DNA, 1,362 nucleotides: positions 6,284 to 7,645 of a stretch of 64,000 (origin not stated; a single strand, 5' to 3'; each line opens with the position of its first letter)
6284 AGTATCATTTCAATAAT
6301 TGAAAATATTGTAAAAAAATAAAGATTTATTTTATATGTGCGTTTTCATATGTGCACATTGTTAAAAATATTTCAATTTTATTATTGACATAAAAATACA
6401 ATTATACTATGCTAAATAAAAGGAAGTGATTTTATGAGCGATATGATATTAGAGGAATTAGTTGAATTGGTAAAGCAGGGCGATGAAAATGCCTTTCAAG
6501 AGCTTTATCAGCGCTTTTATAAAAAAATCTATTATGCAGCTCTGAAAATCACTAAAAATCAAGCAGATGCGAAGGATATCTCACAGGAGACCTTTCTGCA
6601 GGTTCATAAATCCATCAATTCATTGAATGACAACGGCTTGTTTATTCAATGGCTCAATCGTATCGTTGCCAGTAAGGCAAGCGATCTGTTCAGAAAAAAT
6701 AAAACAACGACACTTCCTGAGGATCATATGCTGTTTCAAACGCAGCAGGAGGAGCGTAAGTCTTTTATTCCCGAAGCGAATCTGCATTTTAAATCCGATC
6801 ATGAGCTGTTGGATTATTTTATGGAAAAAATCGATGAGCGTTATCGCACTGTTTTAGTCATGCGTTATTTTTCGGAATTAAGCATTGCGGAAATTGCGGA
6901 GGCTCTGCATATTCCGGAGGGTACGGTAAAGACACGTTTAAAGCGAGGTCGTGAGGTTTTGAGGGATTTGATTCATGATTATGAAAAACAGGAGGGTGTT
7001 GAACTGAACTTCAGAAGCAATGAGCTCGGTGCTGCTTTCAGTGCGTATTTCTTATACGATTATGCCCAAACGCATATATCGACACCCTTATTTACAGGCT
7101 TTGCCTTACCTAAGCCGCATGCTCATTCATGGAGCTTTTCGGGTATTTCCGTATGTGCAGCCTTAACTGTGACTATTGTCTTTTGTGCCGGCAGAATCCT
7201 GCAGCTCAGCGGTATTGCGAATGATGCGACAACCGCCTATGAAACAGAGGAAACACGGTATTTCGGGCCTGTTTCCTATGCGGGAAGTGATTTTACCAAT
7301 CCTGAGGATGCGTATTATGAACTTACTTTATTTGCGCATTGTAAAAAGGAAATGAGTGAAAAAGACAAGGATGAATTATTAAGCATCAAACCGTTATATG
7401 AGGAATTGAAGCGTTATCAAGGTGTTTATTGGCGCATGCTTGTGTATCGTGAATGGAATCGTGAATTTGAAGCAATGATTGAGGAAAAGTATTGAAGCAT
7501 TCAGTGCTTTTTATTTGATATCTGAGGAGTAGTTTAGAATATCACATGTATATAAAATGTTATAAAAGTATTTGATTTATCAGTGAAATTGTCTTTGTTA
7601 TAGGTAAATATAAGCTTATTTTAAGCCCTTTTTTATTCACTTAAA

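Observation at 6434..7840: Membrane-tethered sigma factor with an ECF-type promoter in front of an 11-kb adhesin pair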

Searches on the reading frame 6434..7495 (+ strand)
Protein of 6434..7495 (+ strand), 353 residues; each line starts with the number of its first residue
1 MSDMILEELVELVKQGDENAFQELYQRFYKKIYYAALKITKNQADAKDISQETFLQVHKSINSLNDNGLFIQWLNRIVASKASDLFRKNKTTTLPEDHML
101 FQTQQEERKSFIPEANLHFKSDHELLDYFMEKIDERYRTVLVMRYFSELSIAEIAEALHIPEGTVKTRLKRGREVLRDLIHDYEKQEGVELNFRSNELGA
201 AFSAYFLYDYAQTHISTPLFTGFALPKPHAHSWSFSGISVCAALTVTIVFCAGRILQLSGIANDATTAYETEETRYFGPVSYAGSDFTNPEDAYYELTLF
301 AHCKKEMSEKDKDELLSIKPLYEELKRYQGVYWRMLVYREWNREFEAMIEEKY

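Call 5: search_protein_families(library=pfam, proteins=[window:6434-7495:+], max_evalue=0.01)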
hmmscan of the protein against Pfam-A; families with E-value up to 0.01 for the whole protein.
window:6434-7495:+ (353 aa): 9 families
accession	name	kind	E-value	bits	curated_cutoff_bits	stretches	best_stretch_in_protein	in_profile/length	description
PF08281.18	Sigma70_r4_2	-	1.7e-16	60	25.7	1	124-174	2-52/54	Sigma-70, region 4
PF04545.22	Sigma70_r4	-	3.2e-13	49.4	24.1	1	130-177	2-49/50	Sigma-70, region 4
PF04542.20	Sigma70_r2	-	3.3e-11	43.3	24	1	24-90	1-69/71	Sigma-70 region 2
PF07638.17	Sigma70_ECF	-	2.9e-10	40.8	21.1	1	8-177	6-180/185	ECF sigma factor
PF13556.12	HTH_30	-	0.00075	19.7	27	1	148-186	12-50/59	PucR C-terminal helix-turn-helix domain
PF13412.12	HTH_24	-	0.00077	19.4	21.9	1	148-171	17-40/48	Winged helix-turn-helix DNA-binding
PF04297.20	UPF0122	-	0.0049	17.5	22.7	1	124-179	9-64/101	Putative helix-turn-helix protein, YlxM / p13 like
PF13404.12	HTH_AsnC-type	-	0.0058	16.9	27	0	149-171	18-40/42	AsnC-type helix-turn-helix domain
PF13384.12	HTH_23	-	0.009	16.3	24.6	0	142-171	10-40/50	Homeodomain-like domain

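Call 6: search_protein_families(library=ncbifam, proteins=[window:6434-7495:+], max_evalue=0.01)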
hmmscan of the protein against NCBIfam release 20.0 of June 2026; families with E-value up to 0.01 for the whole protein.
window:6434-7495:+ (353 aa): 99 families (the best 25 are shown)
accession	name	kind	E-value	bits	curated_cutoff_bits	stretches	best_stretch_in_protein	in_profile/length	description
NF007223.0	PRK09641.1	equivalog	2e-35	122.3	209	1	3-180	2-184/187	RNA polymerase sigma factor SigW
TIGR02954.1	Sig70_famx3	hypoth_equivalog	1.3e-32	112.9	188.5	1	6-180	3-167/170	RNA polymerase sigma-70 factor, TIGR02954 family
NF008888.0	PRK11922.1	equivalog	9e-32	110.5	204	1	7-181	18-197/231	RNA polymerase sigma factor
TIGR02948.1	SigW_bacill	equivalog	5.6e-31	108.1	243.1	1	3-180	2-184/187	RNA polymerase sigma factor SigW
NF009195.0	PRK12543.1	subfamily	2.8e-28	98.7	197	1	3-188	4-186/192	RNA polymerase sigma factor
TIGR02937.1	sigma70-ECF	superfamily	6.9e-28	97.3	42.9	1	20-178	2-163/165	sigma-70 family RNA polymerase sigma factor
NF007216.0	PRK09638.1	equivalog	7.5e-27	94.2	194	1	7-178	6-172/180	RNA polymerase sigma factor SigY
NF009172.0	PRK12519.1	subfamily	1.1e-26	93.6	222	1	7-183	17-192/194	RNA polymerase sigma factor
NF009166.1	PRK12513.1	equivalog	1.4e-26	93.4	206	1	7-184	10-190/193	RNA polymerase sigma factor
NF009171.0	PRK12518.1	equivalog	3.3e-26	92.3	208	1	7-181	15-185/191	RNA polymerase sigma factor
NF004113.0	PRK05602.1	equivalog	7e-26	91.1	208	1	7-186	33-207/211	RNA polymerase sigma factor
TIGR02950.1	SigM_subfam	subfamily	1.2e-25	90.2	147.95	1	22-179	3-157/159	RNA polymerase sigma factor, SigM family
NF009174.0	PRK12522.1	equivalog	2e-25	89.8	217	1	19-181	3-168/175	RNA polymerase sigma factor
NF009168.0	PRK12515.1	subfamily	1.1e-24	87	236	1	7-182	10-181/189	RNA polymerase sigma factor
TIGR02985.1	Sig70_bacteroi1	subfamily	1.7e-24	86.9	126.4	1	19-178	1-160/162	RNA polymerase sigma-70 factor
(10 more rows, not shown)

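Call 7: find_homologous_proteins(query=window:6434-7492:+, max_evalue=0.001)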
Query window:6434-7492:+ (353 aa): 124 proteins with E <= 0.001 among 1996 candidates; the best 120 are listed.
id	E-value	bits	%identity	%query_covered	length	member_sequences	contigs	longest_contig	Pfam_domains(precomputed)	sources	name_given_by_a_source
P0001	1.3e-223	759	95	100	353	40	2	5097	PF07638.18,PF04545.23,PF04542.21,PF08281.19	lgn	-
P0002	9.0e-183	625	77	97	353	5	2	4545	PF07638.18,PF04545.23,PF04542.21,PF08281.19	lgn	-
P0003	2.6e-178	610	77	99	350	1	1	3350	PF07638.18,PF04545.23,PF04542.21,PF08281.19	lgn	-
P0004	4.8e-177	606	75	100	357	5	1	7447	PF07638.18,PF04545.23,PF04542.21,PF08281.19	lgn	-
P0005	9.6e-175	599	75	99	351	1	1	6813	PF07638.18,PF04545.23,PF04542.21,PF08281.19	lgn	-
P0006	2.8e-167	574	72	99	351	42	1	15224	PF07638.18,PF04545.23,PF04542.21,PF08281.19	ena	-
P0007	1.1e-163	562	98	72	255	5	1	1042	PF04545.23,PF08281.19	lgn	-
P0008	6.2e-161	553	68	99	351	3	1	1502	PF07638.18,PF04545.23,PF04542.21,PF08281.19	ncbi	-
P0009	1.4e-128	447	57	99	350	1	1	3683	PF07638.18,PF04545.23,PF04542.21,PF08281.19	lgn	-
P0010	3.4e-125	436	56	99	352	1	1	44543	PF07638.18,PF04545.23,PF04542.21,PF08281.19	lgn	-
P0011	3.4e-124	432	58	99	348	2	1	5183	PF07638.18,PF04545.23,PF04542.21,PF08281.19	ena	-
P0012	5.2e-123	428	56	95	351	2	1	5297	PF07638.18,PF04545.23,PF04542.21,PF08281.19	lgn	-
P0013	3.3e-122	426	55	99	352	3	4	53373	PF07638.18,PF04545.23,PF04542.21,PF08281.19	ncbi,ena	-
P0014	4.4e-122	425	56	99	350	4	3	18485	PF07638.18,PF04545.23,PF04542.21,PF08281.19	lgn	-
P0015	1.2e-120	421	55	99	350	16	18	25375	PF07638.18,PF04545.23,PF04542.21,PF08281.19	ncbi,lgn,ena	-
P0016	7.6e-120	418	55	99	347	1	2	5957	PF07638.18,PF04545.23,PF04542.21,PF08281.19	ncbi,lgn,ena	-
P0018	2.5e-118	413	56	98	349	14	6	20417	PF07638.18,PF04545.23,PF04542.21,PF08281.19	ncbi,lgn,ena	-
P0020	7.6e-104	365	47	98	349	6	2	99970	PF04545.23,PF04542.21,PF08281.19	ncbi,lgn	-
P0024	1.9e-100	354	45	98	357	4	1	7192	PF07638.18,PF04545.23,PF04542.21,PF08281.19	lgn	-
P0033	2.5e-57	213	35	98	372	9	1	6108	PF07638.18,PF04545.23,PF04542.21,PF08281.19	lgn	-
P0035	1.9e-56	210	36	97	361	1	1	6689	PF07638.18,PF04545.23,PF04542.21,PF08281.19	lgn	-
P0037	1.5e-52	197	35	96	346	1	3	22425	PF07638.18,PF04545.23,PF04542.21,PF08281.19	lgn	-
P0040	1.7e-50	190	32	100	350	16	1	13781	PF07638.18,PF04545.23,PF04542.21,PF08281.19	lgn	-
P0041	9.2e-50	188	36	86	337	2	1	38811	PF07638.18,PF04545.23,PF04542.21,PF08281.19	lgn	-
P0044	1.4e-48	184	35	97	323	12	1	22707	PF07638.18,PF04545.23,PF04542.21,PF08281.19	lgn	-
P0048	1.5e-46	177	34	94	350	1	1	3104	PF04545.23,PF04542.21,PF08281.19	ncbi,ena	-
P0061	5.4e-39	152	35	96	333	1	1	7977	PF07638.18,PF04545.23,PF04542.21,PF08281.19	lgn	-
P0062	2.4e-38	150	36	96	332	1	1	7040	PF07638.18,PF04545.23,PF04542.21,PF08281.19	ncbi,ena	-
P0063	2.1e-35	140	30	95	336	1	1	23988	PF07638.18,PF04545.23,PF04542.21,PF08281.19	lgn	-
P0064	4.7e-34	136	31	96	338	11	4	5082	PF07638.18,PF04545.23,PF04542.21,PF08281.19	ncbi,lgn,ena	-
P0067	8.9e-31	125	27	98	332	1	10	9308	PF04545.23,PF04542.21,PF08281.19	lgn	-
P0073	1.5e-26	111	34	54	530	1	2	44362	PF13306.13,PF04545.23,PF04542.21,PF08281.19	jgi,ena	-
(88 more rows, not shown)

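Call 11: find_related_loci(query=A1, collection=genome_contigs, flank=10000)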
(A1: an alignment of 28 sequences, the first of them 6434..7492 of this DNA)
Query A1 (353 aa) in genome_contigs; peptide patterns used: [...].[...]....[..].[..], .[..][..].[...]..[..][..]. (x = any residue, [..] = any of these).
600 stretches matched a pattern (row limit reached: there are more); 560 encode a relative of the query (tblastn E <= 1e-3); the best 80 are kept; 80 distinct loci.
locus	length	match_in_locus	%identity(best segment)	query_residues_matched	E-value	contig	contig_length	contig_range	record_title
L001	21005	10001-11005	33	7-350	3e-58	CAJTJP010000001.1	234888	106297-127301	Erysipelotrichales bacterium isolate A81 genome assembly, contig: MGBC000215.1, whole genome shotgun sequence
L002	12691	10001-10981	32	15-352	3e-50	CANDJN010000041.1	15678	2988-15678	MAG TPA_asm: uncultured Erysipelotrichaceae bacterium isolate ERR6760104_bin.5_metawrap_v1.3_MAG genome assembly, contig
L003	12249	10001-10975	28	6-350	2e-41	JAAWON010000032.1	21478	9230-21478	MAG: Erysipelotrichaceae bacterium isolate ABMPRH_13_1_2 SL341407_scaffold_6025, whole genome shotgun sequence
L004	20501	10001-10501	37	9-187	3e-30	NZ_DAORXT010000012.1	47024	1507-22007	MAG: Acetivibrio sp. isolate AMR_MDS_1980 NODE_628_length_47024_cov_12.088250, whole genome shotgun sequence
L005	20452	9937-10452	42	8-178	1e-28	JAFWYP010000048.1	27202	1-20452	MAG: Clostridia bacterium isolate RGIG6189 Sheep_Rectum-1__c780070, whole genome shotgun sequence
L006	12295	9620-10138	36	6-179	7e-27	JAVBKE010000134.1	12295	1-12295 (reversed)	MAG: Bacillales bacterium isolate GLO_MAG_00201 c_000003307484, whole genome shotgun sequence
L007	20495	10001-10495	36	8-182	2e-25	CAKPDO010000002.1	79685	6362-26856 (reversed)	MAG: uncultured Clostridia bacterium isolate REFINED_METABAT215_TOP10_CONTIGS_1500_ASSEMBLY_K77_MERGED__Hadza_MoBio_hadz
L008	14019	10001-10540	31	8-184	4e-23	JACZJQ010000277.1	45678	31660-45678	MAG: Bryobacteraceae bacterium isolate MAG23 acidobacteriales_1_contig_1160794, whole genome shotgun sequence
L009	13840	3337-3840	36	8-177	6e-23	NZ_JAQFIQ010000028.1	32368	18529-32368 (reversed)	Breznakia sp. PF5-3 Ga0505214_28, whole genome shotgun sequence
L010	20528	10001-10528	30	15-191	7e-23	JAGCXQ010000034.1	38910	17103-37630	MAG: Clostridiales bacterium isolate RGIG10216 Yak_Rumen-5__c1194019, whole genome shotgun sequence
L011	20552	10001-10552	30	7-186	9e-23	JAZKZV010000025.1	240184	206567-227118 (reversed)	MAG: Clostridia bacterium isolate T1900045085_TC20190079.MAGScoT_cleanbin_000001 SGB_4676_k141_1469269, whole genome sho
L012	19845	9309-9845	32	7-181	1e-22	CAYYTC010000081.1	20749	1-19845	MAG TPA_asm: uncultured Acidobacteriota bacterium isolate SRP192927_co7_741 genome assembly, contig: NODE_4521_length_20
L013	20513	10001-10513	34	9-173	2e-22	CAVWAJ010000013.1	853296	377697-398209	MAG: Terriglobia bacterium isolate MFD03726.bin.1.222 genome assembly, contig: contig_28356, whole genome shotgun sequen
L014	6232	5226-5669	33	21-169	2e-22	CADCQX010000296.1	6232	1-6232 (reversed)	MAG: Ruminococcaceae bacterium isolate RUG14894 genome assembly, contig: RUG14894_asm_296, whole genome shotgun sequence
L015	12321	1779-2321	34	9-180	5e-22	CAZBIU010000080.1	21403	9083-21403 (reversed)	MAG TPA_asm: uncultured Myxococcales bacterium isolate binchicken_co50_418 genome assembly, contig: NODE_2699_length_214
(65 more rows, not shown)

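Call 20: find_encoding_contigs(protein=P0013, flank=10000, max_places=2)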
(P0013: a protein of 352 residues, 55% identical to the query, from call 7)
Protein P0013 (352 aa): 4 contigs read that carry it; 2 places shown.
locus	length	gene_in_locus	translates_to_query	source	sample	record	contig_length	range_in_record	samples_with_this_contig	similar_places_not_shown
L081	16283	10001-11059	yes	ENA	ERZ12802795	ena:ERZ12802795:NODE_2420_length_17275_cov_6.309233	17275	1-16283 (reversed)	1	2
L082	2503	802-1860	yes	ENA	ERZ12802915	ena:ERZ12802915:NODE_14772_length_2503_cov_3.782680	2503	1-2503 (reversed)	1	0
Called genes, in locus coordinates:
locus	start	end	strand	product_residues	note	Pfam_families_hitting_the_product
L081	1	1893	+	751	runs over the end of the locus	PF00580:UvrD-helicase, PF13245:AAA_19, PF13604:AAA_30 (faint), PF13361:UvrD_C, PF13538:UvrD_C_2 (faint)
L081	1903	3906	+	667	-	PF22745:Nlig-Ia, PF01653:DNA_ligase_aden, PF03120:OB_DNA_ligase, PF03119:DNA_ligase_ZBD, PF12826:HHH_2, PF14520:HHH_5, PF00533:BRCT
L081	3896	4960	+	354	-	PF07537:CamS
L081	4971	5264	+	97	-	PF02686:GatC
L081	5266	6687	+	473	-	PF01425:Amidase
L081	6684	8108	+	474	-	PF02934:GatB_N, PF02637:GatB_Yqey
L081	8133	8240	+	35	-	-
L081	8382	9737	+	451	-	PF13173:AAA_14, PF13635:DUF4143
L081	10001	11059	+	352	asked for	PF07638:Sigma70_ECF, PF04542:Sigma70_r2, PF04545:Sigma70_r4, PF08281:Sigma70_r4_2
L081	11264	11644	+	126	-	-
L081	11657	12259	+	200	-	PF12762:DDE_Tnp_IS1595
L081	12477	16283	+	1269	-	?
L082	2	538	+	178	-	?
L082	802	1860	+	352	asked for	PF07638:Sigma70_ECF, PF04542:Sigma70_r2, PF04545:Sigma70_r4, PF08281:Sigma70_r4_2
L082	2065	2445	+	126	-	-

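Call 21: find_encoding_contigs(protein=P0020, flank=10000, max_places=2)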
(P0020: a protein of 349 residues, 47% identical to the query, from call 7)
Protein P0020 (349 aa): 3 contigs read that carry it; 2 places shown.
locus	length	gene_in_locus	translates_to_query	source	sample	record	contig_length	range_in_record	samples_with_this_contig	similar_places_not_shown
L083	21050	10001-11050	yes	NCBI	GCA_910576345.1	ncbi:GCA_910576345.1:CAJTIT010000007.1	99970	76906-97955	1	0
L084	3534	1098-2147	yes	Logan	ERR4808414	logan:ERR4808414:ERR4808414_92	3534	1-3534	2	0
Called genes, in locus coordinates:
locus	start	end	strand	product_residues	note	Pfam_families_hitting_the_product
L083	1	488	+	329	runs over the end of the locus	PF07638:Sigma70_ECF (weak), PF04542:Sigma70_r2, PF08281:Sigma70_r4_2, PF04545:Sigma70_r4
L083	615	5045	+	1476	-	PF00028:Cadherin (faint), PF18676:MBG_2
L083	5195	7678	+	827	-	PF00028:Cadherin (faint)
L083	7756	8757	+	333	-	PF18676:MBG_2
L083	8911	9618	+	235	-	-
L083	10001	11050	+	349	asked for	PF04542:Sigma70_r2, PF08281:Sigma70_r4_2, PF04545:Sigma70_r4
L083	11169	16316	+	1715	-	PF00028:Cadherin (faint), PF18676:MBG_2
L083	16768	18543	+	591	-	PF05960:DUF885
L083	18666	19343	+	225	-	PF00072:Response_reg, PF00486:Trans_reg_C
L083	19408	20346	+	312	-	PF02518:HATPase_c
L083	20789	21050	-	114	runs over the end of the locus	-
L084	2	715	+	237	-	?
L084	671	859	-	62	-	-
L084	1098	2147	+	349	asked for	PF04542:Sigma70_r2, PF08281:Sigma70_r4_2, PF04545:Sigma70_r4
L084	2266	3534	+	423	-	?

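Call 22: find_encoding_contigs(protein=P0041, flank=10000, max_places=2)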
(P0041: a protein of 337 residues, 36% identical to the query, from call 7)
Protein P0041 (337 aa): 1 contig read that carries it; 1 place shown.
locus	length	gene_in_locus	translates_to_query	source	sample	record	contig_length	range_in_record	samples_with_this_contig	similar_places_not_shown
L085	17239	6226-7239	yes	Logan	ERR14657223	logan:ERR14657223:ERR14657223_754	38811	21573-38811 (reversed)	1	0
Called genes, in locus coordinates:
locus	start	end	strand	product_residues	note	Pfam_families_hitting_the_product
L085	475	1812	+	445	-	PF00860:Xan_ur_permease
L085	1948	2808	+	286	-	PF04055:Radical_SAM, PF13186:SPASM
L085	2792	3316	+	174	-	PF13673:Acetyltransf_10 (weak), PF00583:Acetyltransf_1, PF13508:Acetyltransf_7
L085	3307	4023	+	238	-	PF00561:Abhydrolase_1, PF12146:Hydrolase_4, PF12697:Abhydrolase_6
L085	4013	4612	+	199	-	PF00293:NUDIX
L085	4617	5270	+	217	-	-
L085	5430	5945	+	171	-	PF01471:PG_binding_1, PF09374:PG_binding_3 (faint), PF01471:PG_binding_1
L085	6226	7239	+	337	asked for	PF07638:Sigma70_ECF, PF04542:Sigma70_r2, PF08281:Sigma70_r4_2, PF04545:Sigma70_r4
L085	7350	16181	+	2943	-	PF26182:Ig_NUP210_5th (faint), PF26918:Ig_Eae (faint), PF22359:Big-like (faint), PF02368:Big_2 (weak)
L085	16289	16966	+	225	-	PF00072:Response_reg, PF00486:Trans_reg_C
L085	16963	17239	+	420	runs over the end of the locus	PF00512:HisKA, PF02518:HATPase_c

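Call 23: find_encoding_contigs(protein=P0037, flank=10000, max_places=2)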
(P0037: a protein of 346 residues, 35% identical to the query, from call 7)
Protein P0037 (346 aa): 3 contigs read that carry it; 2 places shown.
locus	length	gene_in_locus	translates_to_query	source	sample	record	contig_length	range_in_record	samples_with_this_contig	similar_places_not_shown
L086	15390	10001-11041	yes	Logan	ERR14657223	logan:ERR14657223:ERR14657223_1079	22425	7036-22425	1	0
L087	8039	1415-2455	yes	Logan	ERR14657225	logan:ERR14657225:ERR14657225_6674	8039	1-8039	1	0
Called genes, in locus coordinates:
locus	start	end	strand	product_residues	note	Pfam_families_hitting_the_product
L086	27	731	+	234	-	PF02463:SMC_N (faint), PF00005:ABC_tran, PF13304:AAA_21 (faint)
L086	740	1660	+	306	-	PF01458:SUFBD_core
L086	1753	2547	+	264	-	PF01381:HTH_3, PF12844:HTH_19, PF13560:HTH_31 (weak)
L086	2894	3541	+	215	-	PF00528:BPD_transp_1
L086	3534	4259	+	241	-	PF02463:SMC_N (weak), PF00005:ABC_tran, PF13304:AAA_21 (weak)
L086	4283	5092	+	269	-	PF00497:SBP_bac_3, PF10613:Lig_chan-Glu_bd (faint), PF12974:Phosphonate-bd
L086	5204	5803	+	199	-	PF00565:SNase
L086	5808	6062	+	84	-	-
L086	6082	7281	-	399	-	PF00753:Lactamase_B, PF19583:ODP, PF00258:Flavodoxin_1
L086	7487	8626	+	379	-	PF01979:Amidohydro_1, PF07969:Amidohydro_3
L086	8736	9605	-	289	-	PF01988:VIT1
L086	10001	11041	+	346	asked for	PF07638:Sigma70_ECF, PF04542:Sigma70_r2, PF08281:Sigma70_r4_2, PF04545:Sigma70_r4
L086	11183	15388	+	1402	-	?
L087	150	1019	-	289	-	PF01988:VIT1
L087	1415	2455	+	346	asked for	PF07638:Sigma70_ECF, PF04542:Sigma70_r2, PF08281:Sigma70_r4_2, PF04545:Sigma70_r4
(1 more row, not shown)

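Call 24: find_encoding_contigs(protein=P0044, flank=10000, max_places=2)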
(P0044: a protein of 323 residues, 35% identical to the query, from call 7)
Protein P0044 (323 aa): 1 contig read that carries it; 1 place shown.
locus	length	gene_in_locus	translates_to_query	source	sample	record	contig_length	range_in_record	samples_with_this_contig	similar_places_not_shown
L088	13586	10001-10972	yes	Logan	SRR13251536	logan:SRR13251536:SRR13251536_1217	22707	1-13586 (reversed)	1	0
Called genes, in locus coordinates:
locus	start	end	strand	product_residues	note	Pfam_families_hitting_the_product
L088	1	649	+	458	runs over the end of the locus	PF00246:Peptidase_M14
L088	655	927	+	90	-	PF00246:Peptidase_M14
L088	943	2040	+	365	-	-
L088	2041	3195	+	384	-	PF01979:Amidohydro_1, PF07969:Amidohydro_3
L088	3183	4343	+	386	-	PF07969:Amidohydro_3, PF01979:Amidohydro_1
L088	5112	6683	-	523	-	PF02652:Lactate_perm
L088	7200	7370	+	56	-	-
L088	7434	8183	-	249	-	PF00376:MerR, PF13411:MerR_1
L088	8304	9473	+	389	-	PF01546:Peptidase_M20, PF07687:M20_dimer (weak)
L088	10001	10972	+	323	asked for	PF07638:Sigma70_ECF (faint), PF04542:Sigma70_r2, PF04545:Sigma70_r4, PF08281:Sigma70_r4_2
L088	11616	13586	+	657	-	?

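Call 25: find_encoding_contigs(protein=P0063, flank=10000, max_places=2)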
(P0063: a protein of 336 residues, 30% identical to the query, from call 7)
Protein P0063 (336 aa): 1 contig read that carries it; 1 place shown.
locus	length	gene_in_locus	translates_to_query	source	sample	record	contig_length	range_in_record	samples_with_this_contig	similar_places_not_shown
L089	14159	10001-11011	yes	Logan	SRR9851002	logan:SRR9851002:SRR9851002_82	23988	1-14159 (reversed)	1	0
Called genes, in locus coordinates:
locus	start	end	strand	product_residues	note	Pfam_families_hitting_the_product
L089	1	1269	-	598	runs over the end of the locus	PF00005:ABC_tran, PF02463:SMC_N, PF09818:ABC_ATPase (faint), PF13304:AAA_21 (faint)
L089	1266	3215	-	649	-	PF00005:ABC_tran, PF13304:AAA_21 (faint), PF02463:SMC_N (weak)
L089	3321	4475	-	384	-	PF00512:HisKA, PF02518:HATPase_c, PF13581:HATPase_c_2 (faint)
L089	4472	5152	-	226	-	PF00072:Response_reg, PF00486:Trans_reg_C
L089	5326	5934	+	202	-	PF04203:Sortase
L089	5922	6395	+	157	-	-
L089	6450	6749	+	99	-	PF07873:YabP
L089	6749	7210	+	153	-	-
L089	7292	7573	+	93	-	PF04977:DivIC (weak)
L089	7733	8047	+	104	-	PF04977:DivIC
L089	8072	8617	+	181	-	PF12646:DUF3783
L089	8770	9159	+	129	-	PF01475:FUR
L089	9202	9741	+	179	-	PF02915:Rubrerythrin, PF21349:RUBY_RBDX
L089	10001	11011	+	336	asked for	PF07638:Sigma70_ECF (faint), PF04542:Sigma70_r2, PF08281:Sigma70_r4_2, PF04545:Sigma70_r4 (weak)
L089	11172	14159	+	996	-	?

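Call 26: find_encoding_contigs(protein=P0040, flank=10000, max_places=2)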
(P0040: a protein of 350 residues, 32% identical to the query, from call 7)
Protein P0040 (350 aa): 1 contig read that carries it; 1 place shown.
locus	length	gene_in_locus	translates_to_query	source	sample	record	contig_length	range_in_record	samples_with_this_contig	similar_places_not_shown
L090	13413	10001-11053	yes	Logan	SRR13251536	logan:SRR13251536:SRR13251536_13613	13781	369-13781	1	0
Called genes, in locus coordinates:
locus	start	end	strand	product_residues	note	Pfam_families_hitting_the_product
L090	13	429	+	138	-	-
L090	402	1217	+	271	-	PF02522:Antibiotic_NAT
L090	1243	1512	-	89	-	PF07875:Coat_F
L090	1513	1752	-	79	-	-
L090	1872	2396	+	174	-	PF04167:DUF402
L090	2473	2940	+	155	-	PF00583:Acetyltransf_1, PF13302:Acetyltransf_3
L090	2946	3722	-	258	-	PF00702:Hydrolase (faint), PF02358:Trehalose_PPase (faint), PF08282:Hydrolase_3, PF13419:HAD_2 (faint), PF05116:S6PP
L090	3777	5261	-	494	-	PF08903:DUF1846, PF20921:DUF1846_C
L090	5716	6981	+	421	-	PF00275:EPSP_synthase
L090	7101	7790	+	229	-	PF04397:LytTR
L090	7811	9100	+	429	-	PF03313:SDH_alpha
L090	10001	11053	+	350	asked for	PF07638:Sigma70_ECF (weak), PF04542:Sigma70_r2, PF04545:Sigma70_r4, PF08281:Sigma70_r4_2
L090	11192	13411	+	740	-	?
